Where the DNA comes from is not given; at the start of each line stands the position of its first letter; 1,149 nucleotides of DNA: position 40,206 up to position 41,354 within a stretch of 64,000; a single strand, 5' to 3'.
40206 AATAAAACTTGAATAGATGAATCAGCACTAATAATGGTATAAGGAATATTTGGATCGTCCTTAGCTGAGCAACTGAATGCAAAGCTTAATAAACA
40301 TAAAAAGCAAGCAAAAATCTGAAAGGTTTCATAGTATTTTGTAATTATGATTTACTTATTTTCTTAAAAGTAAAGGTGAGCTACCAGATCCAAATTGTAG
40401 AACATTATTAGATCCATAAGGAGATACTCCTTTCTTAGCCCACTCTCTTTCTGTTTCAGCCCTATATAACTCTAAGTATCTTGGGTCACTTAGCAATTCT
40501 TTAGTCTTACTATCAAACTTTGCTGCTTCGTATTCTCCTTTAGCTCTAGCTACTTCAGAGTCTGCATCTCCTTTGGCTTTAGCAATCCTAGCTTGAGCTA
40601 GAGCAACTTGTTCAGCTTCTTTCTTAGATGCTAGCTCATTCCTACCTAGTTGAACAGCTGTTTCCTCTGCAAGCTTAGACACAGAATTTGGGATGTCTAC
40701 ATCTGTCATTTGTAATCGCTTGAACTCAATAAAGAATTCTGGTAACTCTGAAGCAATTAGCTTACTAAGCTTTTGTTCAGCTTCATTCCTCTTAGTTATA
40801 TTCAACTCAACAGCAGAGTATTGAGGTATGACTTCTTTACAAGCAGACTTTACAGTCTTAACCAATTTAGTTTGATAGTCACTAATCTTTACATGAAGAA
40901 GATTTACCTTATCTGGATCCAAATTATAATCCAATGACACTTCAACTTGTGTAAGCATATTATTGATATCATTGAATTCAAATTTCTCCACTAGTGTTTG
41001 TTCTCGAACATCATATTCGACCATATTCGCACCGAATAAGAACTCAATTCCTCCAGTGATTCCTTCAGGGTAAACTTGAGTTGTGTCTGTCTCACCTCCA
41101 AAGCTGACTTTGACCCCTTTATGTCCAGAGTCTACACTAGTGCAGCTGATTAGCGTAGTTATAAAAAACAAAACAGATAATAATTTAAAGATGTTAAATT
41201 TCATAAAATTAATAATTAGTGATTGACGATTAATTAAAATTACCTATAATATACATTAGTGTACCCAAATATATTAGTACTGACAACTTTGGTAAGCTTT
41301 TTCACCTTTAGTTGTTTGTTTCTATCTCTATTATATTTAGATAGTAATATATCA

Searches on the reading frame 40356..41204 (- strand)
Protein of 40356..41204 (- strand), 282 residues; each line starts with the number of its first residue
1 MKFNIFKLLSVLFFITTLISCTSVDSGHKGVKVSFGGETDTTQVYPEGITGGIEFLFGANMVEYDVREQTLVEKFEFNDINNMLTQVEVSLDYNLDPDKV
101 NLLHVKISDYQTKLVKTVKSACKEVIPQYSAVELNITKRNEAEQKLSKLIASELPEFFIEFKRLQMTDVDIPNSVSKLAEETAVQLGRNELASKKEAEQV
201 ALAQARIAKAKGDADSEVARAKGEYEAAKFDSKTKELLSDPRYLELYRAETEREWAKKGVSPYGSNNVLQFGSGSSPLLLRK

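Call 62: search_protein_families(library=phrogs, proteins=[window:40356-41204:-], max_evalue=0.00001)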
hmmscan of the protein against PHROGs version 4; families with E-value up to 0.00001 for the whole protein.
window:40356-41204:- (282 aa): 1 family
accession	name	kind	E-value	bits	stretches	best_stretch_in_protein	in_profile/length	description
phrog_200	-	other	1.4e-32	114.2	1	1-264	80-347/379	lipoprotein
